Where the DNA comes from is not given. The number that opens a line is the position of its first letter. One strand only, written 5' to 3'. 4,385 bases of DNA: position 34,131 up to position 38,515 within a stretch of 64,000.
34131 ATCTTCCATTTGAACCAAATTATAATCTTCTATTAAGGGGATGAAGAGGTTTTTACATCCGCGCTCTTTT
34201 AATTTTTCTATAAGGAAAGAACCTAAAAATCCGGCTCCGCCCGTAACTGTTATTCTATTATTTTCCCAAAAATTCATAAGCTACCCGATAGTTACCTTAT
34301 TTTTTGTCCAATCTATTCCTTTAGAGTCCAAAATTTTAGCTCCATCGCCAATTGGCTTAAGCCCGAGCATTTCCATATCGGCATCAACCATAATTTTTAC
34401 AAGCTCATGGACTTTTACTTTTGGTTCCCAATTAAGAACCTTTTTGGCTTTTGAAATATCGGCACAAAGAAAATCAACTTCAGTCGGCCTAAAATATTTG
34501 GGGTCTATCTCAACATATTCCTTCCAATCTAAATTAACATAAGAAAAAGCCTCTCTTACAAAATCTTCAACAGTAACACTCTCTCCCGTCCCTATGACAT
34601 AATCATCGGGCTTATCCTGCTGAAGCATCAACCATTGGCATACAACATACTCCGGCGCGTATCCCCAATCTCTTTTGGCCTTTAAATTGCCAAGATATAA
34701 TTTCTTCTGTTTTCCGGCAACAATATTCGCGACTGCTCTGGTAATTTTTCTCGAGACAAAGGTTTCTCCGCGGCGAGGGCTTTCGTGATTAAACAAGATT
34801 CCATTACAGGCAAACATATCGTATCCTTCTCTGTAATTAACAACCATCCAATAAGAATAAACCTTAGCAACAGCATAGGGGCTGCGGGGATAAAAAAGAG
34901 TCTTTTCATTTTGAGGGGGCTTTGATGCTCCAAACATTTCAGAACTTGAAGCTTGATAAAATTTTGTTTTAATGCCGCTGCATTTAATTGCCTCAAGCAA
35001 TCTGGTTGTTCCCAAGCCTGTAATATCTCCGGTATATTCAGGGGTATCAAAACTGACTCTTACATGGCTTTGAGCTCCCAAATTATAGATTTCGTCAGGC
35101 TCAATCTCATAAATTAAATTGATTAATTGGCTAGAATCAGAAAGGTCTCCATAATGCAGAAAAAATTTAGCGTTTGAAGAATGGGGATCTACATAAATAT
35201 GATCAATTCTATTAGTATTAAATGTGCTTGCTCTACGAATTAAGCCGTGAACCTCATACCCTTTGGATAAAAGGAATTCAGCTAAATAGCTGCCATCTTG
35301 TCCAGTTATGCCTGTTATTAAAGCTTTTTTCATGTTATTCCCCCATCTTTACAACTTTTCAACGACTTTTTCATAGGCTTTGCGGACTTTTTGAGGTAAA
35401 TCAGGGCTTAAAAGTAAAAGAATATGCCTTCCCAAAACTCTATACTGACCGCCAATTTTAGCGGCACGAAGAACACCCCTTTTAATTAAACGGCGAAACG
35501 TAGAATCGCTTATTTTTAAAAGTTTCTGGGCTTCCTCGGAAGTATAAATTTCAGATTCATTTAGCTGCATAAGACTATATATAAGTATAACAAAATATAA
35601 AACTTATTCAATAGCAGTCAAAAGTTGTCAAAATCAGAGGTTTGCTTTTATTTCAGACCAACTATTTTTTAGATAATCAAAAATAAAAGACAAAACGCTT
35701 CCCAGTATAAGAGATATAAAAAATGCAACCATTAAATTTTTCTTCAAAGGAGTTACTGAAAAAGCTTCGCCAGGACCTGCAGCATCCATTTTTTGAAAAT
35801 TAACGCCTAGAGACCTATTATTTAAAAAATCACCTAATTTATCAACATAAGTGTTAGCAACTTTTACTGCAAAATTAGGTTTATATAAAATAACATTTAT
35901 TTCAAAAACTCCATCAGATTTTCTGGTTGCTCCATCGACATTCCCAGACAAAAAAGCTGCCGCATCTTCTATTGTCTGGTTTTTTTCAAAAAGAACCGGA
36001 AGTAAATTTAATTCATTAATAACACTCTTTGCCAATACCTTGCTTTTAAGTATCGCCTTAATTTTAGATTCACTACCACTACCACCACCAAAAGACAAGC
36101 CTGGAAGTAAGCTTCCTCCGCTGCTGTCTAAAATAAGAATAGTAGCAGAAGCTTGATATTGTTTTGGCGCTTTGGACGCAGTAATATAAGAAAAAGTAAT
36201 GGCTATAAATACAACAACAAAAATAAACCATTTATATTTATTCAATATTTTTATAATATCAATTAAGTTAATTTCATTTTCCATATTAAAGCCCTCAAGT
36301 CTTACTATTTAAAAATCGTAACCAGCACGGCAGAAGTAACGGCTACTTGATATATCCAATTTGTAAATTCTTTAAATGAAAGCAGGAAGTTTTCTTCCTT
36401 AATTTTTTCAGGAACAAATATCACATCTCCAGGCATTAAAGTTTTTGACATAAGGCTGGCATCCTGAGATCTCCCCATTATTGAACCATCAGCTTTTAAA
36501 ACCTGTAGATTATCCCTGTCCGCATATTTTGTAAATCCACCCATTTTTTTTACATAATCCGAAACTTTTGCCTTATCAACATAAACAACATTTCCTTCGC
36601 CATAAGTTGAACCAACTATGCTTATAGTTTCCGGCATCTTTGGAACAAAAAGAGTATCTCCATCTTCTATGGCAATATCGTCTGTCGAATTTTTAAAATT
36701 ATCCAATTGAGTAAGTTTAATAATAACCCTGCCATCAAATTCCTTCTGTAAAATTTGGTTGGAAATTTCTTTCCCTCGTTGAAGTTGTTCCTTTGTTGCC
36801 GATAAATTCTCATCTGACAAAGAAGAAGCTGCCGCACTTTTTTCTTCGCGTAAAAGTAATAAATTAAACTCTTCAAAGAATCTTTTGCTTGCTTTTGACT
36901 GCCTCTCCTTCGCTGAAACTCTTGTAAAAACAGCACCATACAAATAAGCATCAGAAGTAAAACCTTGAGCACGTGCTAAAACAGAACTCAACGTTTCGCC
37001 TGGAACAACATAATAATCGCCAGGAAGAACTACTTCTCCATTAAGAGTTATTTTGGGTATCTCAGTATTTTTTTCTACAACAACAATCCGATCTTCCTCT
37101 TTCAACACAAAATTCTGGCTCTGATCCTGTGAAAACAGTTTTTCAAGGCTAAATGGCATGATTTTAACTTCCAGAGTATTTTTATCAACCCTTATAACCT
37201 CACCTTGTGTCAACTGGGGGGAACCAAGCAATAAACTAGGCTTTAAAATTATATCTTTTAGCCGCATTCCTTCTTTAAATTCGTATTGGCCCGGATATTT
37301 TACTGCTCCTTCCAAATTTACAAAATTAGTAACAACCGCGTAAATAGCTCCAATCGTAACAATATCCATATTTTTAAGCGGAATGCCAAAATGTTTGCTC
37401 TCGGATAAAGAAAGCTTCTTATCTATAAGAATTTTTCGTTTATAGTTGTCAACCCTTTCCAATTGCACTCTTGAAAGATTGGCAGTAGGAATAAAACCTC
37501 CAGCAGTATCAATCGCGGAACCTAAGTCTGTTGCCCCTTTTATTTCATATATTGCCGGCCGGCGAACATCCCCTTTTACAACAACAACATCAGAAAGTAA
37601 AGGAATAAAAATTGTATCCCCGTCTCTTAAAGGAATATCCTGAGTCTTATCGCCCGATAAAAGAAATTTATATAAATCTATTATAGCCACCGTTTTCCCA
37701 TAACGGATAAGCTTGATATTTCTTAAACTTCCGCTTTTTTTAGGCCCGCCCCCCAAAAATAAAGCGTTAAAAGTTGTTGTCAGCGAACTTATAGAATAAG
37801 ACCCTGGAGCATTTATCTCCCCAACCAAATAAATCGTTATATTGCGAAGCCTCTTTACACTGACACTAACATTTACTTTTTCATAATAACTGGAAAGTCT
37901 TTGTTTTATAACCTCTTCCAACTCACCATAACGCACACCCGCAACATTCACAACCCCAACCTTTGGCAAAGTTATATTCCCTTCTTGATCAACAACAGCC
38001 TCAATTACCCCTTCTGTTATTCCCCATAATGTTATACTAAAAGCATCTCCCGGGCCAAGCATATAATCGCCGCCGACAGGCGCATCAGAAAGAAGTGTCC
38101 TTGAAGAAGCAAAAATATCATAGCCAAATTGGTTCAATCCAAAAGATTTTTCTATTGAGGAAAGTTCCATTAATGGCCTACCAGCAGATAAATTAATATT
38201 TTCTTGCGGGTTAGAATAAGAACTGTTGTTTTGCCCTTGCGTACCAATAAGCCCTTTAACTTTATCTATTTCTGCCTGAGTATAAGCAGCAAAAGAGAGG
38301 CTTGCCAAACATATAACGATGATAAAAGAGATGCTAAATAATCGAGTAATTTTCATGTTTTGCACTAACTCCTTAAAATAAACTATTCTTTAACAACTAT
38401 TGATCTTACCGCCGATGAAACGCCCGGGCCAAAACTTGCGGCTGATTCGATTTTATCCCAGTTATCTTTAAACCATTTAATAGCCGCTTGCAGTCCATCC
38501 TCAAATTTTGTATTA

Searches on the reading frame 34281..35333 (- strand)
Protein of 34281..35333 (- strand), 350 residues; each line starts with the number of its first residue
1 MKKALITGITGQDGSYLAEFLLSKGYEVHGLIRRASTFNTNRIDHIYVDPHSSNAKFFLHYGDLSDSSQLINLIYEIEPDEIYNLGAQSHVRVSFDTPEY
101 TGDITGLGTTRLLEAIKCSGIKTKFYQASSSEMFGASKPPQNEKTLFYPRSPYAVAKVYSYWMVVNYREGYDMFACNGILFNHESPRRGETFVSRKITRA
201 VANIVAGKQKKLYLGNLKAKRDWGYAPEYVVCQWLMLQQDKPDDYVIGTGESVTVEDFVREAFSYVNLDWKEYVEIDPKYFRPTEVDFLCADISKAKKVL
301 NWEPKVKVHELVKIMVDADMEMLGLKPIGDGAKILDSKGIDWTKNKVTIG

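Call 62: search_protein_families(library=pfam, proteins=[window:34281-35333:-], max_evalue=0.00001)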
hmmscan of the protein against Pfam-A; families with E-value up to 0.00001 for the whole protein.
window:34281-35333:- (350 aa): 3 families
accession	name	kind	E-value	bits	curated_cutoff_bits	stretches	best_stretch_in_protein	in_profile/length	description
PF16363.11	GDP_Man_Dehyd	-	1.1e-140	469.2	27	1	5-315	1-332/332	GDP-mannose 4,6 dehydratase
PF01370.27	Epimerase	-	1.2e-71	241.4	20.9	1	4-248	1-240/240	NAD dependent epimerase/dehydratase family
PF04321.23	RmlD_sub_bind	-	4e-06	26.5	27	1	3-161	2-133/287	RmlD substrate binding domain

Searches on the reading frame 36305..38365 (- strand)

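Call 62: search_protein_families(library=pfam, proteins=[window:36305-38365:-], max_evalue=0.00001)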
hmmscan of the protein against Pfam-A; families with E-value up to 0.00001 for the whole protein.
window:36305-38365:- (686 aa): 3 families
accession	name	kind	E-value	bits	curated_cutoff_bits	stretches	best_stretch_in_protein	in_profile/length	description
PF10531.15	SLBB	-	1.2e-33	115.1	27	1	260-305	1-46/55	SLBB domain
PF22461.2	SLBB_2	-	9.5e-21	74.1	27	0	178-254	3-79/79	SLBB domain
PF02563.21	Poly_export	-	1.3e-18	67.3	28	1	96-171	2-77/77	Polysaccharide biosynthesis/export protein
